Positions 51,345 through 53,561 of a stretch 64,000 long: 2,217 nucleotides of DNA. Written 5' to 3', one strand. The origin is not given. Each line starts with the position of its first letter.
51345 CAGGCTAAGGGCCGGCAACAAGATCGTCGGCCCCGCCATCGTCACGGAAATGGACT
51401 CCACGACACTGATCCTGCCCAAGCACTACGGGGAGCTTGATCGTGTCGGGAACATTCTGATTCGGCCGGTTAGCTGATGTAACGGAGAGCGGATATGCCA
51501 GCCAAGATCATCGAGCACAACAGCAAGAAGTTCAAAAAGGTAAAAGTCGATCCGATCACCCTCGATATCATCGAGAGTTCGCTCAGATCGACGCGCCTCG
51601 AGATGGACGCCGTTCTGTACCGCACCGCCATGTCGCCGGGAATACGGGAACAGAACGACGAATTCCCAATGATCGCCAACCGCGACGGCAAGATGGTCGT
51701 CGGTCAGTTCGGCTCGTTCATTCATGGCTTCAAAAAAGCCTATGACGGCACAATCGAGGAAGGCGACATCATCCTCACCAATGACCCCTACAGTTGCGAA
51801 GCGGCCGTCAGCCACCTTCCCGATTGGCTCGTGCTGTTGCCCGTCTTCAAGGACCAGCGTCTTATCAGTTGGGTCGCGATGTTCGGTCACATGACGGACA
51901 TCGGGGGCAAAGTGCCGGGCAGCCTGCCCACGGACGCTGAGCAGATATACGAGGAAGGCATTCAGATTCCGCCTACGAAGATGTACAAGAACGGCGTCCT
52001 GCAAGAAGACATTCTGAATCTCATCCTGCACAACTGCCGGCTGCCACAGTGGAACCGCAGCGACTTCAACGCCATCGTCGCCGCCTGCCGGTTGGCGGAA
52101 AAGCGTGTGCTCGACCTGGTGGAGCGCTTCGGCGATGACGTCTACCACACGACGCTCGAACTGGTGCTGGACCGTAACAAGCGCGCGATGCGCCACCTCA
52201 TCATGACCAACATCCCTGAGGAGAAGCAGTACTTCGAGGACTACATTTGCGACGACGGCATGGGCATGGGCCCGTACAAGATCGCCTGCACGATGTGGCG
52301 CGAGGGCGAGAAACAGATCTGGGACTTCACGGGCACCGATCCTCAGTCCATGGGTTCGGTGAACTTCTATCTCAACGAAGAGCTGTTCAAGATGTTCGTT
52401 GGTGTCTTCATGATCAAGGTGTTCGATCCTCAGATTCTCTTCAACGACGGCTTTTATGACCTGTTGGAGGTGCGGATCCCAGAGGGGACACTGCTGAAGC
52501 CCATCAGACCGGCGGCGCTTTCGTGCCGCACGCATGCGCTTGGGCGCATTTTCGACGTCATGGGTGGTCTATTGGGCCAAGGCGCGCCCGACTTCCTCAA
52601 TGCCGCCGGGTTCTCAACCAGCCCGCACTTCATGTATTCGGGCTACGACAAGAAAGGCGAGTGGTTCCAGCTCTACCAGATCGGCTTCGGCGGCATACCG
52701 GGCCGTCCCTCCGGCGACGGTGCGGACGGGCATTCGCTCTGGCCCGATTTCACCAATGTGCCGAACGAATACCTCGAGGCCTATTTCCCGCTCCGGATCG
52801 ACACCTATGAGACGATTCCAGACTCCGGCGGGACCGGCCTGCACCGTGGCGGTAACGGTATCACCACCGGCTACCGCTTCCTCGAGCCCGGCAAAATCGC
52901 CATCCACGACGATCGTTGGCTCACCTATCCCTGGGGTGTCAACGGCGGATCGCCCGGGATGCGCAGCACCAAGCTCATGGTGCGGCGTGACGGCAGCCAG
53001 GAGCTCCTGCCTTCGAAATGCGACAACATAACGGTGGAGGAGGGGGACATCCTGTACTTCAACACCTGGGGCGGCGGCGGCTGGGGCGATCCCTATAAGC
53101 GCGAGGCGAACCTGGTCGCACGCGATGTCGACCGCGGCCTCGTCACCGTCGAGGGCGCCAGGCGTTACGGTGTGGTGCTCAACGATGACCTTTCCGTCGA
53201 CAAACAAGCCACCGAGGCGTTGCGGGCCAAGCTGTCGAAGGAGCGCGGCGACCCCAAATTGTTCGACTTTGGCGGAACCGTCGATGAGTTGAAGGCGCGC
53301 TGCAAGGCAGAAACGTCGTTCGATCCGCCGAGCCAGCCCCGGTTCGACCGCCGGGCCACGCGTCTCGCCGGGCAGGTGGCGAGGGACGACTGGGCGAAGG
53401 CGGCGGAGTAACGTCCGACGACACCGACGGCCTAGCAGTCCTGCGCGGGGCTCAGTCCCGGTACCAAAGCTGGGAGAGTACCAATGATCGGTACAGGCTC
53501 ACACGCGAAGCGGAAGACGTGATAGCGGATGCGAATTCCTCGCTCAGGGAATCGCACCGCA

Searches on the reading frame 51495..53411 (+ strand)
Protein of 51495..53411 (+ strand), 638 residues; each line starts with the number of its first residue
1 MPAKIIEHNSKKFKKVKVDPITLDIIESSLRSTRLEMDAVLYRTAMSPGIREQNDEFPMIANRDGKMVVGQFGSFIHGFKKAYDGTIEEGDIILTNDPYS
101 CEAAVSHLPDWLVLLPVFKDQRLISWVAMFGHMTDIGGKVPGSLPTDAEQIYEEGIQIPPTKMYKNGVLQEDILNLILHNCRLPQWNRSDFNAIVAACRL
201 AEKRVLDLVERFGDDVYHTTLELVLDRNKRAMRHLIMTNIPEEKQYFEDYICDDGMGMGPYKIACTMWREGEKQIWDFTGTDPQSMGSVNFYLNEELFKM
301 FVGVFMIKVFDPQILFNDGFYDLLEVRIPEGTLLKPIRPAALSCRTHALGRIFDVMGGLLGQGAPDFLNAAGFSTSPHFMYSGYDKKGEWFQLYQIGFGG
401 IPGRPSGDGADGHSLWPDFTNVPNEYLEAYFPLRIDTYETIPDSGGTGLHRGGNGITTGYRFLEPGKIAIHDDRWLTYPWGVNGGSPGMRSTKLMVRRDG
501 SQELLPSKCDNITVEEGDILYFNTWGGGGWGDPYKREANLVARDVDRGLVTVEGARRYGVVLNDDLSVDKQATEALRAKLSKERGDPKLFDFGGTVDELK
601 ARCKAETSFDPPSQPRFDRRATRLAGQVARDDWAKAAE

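Call 40: search_protein_families(library=ncbifam, proteins=[window:51495-53411:+], max_evalue=0.001)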
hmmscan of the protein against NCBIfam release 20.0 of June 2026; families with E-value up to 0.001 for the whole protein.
window:51495-53411:+ (638 aa): 2 families
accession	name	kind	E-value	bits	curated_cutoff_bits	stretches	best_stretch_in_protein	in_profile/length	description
NF050157.1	CapLactmsBetCapB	equivalog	1.9e-66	224.6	1000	1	18-578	1-576/577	caprolactamase subunit beta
NF042976.1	AcphenoCarb_ApcD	equivalog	3.5e-34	118.1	1500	2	68-458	78-485/685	acetophenone carboxylase subunit delta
